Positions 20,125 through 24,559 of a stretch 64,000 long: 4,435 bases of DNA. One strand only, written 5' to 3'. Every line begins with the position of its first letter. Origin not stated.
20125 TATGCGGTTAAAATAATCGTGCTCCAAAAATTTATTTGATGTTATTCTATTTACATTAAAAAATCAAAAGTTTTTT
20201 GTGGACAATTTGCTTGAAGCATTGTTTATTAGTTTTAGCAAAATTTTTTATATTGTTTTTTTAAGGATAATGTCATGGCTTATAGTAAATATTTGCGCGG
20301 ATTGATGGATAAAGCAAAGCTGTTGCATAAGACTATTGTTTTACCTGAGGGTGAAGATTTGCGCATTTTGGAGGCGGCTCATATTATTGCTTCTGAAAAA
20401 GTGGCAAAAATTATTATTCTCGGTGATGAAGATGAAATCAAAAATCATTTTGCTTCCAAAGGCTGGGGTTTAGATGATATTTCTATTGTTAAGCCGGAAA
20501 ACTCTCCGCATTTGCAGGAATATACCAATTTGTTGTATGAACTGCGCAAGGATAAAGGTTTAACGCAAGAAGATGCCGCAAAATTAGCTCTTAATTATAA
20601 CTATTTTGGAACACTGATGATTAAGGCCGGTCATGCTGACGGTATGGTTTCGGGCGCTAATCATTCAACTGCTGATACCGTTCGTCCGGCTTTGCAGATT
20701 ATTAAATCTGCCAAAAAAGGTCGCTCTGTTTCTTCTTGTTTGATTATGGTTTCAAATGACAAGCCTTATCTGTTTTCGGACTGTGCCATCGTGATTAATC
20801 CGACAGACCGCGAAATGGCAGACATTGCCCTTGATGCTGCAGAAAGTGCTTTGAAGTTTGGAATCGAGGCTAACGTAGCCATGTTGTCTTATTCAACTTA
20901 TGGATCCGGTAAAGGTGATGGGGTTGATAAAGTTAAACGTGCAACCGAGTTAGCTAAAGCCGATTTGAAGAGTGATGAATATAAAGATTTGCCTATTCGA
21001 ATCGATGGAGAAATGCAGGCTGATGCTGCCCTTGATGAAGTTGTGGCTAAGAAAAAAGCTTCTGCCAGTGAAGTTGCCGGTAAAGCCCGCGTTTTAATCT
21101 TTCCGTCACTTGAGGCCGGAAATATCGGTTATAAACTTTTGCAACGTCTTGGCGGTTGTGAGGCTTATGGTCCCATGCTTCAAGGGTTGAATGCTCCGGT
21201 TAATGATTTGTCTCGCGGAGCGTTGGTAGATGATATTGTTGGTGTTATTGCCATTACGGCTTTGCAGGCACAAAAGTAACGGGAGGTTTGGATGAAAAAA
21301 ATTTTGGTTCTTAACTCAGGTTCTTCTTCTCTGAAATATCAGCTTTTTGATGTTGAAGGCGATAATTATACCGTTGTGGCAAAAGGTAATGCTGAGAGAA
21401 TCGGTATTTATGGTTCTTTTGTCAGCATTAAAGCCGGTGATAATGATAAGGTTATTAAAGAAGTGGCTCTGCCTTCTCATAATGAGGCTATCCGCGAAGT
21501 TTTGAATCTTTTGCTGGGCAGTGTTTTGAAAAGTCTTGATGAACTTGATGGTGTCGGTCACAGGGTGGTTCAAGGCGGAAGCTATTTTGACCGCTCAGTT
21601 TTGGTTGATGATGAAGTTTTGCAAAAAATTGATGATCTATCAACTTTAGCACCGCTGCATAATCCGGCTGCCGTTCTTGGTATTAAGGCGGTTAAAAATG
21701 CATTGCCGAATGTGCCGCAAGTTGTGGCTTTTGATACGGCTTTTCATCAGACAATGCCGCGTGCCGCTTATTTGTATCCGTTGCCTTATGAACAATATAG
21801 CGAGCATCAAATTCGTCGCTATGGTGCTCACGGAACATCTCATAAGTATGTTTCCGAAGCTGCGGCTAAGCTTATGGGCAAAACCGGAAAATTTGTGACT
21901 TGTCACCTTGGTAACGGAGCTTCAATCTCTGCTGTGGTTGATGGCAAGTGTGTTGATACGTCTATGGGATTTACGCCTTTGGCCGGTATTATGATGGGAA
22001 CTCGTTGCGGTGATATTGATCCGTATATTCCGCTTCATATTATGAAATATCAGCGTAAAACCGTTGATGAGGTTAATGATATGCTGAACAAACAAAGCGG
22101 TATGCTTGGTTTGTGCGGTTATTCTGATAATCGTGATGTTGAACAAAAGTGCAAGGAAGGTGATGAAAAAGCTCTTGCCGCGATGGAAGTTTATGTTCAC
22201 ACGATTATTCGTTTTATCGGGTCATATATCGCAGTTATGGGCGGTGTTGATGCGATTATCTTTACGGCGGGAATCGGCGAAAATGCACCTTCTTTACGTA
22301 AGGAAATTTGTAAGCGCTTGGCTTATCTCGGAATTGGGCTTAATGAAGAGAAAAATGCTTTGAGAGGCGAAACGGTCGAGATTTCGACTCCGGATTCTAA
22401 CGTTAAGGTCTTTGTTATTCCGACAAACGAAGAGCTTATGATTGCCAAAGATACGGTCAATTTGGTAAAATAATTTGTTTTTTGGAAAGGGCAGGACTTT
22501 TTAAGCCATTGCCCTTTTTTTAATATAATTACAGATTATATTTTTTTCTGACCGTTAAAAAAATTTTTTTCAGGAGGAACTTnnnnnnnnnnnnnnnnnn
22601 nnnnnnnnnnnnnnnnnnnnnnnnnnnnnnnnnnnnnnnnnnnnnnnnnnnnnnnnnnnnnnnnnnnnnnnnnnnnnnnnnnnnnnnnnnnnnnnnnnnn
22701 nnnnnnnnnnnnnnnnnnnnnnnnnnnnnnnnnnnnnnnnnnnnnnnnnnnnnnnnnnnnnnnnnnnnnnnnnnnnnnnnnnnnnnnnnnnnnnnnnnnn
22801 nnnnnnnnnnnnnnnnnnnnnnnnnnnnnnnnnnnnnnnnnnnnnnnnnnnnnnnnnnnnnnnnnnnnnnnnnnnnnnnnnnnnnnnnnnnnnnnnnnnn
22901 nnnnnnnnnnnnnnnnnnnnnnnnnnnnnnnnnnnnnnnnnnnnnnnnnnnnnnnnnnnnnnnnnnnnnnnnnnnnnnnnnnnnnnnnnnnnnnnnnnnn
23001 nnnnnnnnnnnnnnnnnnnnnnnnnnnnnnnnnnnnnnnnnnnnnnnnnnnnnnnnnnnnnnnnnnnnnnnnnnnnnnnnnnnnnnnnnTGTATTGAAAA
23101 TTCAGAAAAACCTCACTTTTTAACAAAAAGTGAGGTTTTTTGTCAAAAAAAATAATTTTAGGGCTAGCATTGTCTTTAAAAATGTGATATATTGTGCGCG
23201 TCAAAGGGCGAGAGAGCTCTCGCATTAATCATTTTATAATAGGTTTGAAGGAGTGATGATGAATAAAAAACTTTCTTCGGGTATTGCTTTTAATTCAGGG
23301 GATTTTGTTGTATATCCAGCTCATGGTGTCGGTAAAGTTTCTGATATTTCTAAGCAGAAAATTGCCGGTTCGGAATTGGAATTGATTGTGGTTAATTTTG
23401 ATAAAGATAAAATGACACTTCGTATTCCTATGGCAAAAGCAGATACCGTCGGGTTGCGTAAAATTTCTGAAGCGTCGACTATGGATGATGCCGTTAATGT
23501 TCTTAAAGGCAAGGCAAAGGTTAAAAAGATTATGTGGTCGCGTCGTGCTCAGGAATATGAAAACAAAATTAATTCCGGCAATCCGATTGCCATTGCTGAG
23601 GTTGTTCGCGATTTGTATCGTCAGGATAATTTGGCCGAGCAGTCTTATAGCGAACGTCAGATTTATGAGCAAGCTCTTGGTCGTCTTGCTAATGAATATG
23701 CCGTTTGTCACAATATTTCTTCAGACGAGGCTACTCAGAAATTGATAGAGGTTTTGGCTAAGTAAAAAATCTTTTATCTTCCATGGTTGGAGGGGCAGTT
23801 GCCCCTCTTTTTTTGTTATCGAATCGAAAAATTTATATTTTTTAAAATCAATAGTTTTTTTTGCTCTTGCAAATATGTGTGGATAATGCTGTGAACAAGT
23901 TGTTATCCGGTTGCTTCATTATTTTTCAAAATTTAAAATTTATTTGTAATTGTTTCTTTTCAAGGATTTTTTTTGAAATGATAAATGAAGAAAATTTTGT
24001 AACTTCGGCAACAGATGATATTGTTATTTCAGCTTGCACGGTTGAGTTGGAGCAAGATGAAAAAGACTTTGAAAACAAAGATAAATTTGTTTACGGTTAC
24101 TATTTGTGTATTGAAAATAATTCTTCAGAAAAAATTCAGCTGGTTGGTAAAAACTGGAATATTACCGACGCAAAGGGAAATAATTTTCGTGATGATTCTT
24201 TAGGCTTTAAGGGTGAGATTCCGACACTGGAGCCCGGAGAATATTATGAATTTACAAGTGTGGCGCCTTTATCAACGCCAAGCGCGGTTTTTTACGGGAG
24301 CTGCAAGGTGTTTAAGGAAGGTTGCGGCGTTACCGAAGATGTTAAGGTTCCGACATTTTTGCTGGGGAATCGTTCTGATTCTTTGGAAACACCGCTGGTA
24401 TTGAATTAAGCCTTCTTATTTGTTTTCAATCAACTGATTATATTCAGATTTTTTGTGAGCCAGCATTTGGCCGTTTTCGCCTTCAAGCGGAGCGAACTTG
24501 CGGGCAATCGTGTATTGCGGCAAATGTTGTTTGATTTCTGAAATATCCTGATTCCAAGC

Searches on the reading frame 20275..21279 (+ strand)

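Call 66: search_protein_families(library=pfam, max_evalue=0.00001, proteins=[window:20275-21279:+])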
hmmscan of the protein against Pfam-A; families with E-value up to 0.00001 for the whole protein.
window:20275-21279:+ (334 aa): 1 family
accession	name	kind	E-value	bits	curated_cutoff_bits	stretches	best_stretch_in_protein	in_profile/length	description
PF01515.24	PTA_PTB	-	1.6e-116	389.6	24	1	10-329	6-319/319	Phosphate acetyl/butaryl transferase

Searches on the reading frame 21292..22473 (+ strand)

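Call 66: search_protein_families(library=pfam, max_evalue=0.00001, proteins=[window:21292-22473:+])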
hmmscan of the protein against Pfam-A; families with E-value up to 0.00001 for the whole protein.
window:21292-22473:+ (393 aa): 1 family
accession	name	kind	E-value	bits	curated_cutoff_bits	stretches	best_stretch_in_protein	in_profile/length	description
PF00871.23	Acetate_kinase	-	5.9e-150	499.7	22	1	3-386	1-392/392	Acetokinase family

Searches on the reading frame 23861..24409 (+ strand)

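Call 67: search_protein_families(library=pfam, max_evalue=0.00001, proteins=[window:23861-24409:+])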
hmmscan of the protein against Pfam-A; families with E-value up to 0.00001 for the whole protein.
window:23861-24409:+ (182 aa): 1 family
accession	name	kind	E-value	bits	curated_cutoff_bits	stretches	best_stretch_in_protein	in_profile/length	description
PF04379.20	DUF525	-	1.3e-16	61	27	1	69-148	4-83/87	ApaG domain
